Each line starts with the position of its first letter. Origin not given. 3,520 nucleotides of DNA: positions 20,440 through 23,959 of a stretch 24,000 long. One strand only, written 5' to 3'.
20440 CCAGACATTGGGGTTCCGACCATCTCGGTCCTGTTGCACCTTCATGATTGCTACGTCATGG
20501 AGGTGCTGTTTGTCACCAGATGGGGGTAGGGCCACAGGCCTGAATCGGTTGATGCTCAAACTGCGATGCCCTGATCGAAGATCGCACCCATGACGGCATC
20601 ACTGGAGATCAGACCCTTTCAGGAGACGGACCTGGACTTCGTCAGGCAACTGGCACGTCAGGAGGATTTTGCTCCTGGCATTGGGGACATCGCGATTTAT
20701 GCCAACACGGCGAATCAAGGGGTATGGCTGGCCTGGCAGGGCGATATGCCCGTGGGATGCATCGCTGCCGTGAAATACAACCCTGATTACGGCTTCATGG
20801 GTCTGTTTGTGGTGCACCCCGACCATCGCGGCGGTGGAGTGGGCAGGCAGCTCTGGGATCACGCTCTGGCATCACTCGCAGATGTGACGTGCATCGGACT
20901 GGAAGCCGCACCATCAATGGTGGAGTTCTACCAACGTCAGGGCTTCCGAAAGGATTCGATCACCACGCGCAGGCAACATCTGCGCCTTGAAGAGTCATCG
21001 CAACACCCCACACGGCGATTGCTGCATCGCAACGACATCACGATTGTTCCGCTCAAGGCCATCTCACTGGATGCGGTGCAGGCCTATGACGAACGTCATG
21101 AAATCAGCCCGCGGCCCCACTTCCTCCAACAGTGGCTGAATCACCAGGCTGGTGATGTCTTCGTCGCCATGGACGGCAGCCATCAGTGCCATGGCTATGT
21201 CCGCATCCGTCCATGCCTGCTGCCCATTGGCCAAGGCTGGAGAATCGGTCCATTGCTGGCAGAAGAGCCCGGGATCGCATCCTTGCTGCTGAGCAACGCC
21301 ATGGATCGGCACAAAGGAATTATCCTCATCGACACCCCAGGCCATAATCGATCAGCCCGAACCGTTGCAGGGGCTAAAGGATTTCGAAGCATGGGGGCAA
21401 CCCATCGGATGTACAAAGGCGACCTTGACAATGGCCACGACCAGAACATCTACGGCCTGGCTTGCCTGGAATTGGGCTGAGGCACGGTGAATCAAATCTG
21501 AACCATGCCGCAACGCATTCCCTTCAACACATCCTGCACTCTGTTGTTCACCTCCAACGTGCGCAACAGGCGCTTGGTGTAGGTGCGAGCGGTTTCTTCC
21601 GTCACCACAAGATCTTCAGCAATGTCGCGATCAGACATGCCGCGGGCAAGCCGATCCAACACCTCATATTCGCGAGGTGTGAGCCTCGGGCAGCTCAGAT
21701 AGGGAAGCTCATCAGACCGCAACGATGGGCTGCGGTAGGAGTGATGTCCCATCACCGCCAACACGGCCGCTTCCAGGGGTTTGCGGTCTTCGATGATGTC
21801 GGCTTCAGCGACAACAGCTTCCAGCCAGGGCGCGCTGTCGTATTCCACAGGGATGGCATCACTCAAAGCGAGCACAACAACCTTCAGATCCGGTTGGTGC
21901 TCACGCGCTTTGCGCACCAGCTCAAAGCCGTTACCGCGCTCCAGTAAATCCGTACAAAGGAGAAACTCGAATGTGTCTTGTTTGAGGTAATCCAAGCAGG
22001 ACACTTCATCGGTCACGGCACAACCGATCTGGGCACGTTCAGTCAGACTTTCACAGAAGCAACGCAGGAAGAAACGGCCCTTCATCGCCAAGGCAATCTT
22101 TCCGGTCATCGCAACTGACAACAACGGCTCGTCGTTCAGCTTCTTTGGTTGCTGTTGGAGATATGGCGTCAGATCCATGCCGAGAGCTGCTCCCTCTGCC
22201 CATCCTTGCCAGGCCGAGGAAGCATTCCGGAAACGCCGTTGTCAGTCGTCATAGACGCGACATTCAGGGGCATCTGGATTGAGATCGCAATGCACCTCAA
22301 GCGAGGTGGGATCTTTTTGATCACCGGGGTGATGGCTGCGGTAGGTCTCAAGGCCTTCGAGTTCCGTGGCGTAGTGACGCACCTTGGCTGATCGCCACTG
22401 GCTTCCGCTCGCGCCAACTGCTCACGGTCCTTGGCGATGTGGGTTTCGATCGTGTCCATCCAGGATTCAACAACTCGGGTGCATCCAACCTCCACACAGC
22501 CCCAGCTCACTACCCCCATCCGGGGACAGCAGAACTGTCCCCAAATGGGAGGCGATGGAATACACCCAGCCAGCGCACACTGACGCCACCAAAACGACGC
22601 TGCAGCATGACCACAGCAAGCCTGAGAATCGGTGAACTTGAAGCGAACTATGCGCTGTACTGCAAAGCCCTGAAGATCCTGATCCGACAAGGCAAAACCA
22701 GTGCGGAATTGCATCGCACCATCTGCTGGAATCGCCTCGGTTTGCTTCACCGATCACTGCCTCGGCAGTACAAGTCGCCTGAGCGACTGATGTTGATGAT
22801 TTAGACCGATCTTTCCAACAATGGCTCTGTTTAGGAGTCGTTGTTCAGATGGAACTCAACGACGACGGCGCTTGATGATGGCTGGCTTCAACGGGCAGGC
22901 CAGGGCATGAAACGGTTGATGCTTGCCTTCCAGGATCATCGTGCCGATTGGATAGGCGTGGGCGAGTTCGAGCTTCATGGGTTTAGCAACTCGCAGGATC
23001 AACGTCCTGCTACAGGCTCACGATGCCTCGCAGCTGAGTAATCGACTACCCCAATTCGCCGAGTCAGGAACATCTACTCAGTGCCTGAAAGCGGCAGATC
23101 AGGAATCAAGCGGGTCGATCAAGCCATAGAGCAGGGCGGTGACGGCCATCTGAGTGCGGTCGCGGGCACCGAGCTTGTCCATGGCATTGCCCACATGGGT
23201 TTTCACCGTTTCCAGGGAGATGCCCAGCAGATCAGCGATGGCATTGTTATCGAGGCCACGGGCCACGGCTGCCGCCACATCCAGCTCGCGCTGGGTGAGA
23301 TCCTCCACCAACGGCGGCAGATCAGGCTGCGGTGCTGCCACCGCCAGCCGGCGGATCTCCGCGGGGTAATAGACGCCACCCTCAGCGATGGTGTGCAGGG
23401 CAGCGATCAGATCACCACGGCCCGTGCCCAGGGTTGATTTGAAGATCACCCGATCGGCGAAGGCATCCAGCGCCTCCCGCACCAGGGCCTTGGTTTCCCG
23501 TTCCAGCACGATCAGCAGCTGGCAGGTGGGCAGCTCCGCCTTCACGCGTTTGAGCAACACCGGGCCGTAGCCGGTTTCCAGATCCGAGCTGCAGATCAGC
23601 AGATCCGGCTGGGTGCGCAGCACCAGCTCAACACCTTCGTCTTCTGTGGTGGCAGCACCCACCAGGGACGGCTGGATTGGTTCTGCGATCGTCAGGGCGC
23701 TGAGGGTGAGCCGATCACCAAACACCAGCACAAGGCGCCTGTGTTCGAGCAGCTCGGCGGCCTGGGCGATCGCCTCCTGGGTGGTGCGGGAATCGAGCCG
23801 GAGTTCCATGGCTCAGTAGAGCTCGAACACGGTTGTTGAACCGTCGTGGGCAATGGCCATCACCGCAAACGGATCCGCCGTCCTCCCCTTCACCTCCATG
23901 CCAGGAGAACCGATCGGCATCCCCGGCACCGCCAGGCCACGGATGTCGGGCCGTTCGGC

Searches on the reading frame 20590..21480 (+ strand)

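Call 84: search_protein_families(library=pfam, proteins=[window:20590-21480:+], max_evalue=0.001)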
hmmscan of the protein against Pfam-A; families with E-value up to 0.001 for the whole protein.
window:20590-21480:+ (296 aa): 4 families
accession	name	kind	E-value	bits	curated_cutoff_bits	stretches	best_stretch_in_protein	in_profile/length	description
PF18014.7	Acetyltransf_18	-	3.6e-17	62.7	22.7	1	164-289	2-124/124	Acetyltransferase (GNAT) domain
PF13508.13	Acetyltransf_7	-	4.8e-15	56.1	27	1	43-120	3-83/84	Acetyltransferase (GNAT) domain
PF00583.31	Acetyltransf_1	-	1.7e-14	54.5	20.7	1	38-119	28-116/116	Acetyltransferase (GNAT) family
PF13673.13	Acetyltransf_10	-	2.3e-12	47.4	23.6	1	41-132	29-120/128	Acetyltransferase (GNAT) domain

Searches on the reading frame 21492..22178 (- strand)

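Call 84: search_protein_families(library=pfam, proteins=[window:21492-22178:-], max_evalue=0.001)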
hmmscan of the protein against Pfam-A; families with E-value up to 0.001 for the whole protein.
window:21492-22178:- (228 aa): 1 family
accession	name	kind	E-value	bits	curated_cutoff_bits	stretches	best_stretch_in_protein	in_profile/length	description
PF00196.25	GerE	-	4.7e-12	45.8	23.5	1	166-215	3-52/57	Bacterial regulatory proteins, luxR family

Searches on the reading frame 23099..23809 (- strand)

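Call 84: search_protein_families(library=pfam, proteins=[window:23099-23809:-], max_evalue=0.001)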
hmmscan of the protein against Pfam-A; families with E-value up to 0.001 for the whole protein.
window:23099-23809:- (236 aa): 3 families
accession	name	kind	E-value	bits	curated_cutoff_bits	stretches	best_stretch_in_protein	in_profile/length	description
PF00196.25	GerE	-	6.3e-17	61.4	23.5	1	171-225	3-57/57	Bacterial regulatory proteins, luxR family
PF00072.30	Response_reg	-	8.1e-06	26.4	30.2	1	50-125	25-100/111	Response regulator receiver domain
PF04545.22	Sigma70_r4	-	0.00067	19.6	24.1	0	191-213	26-48/50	Sigma-70, region 4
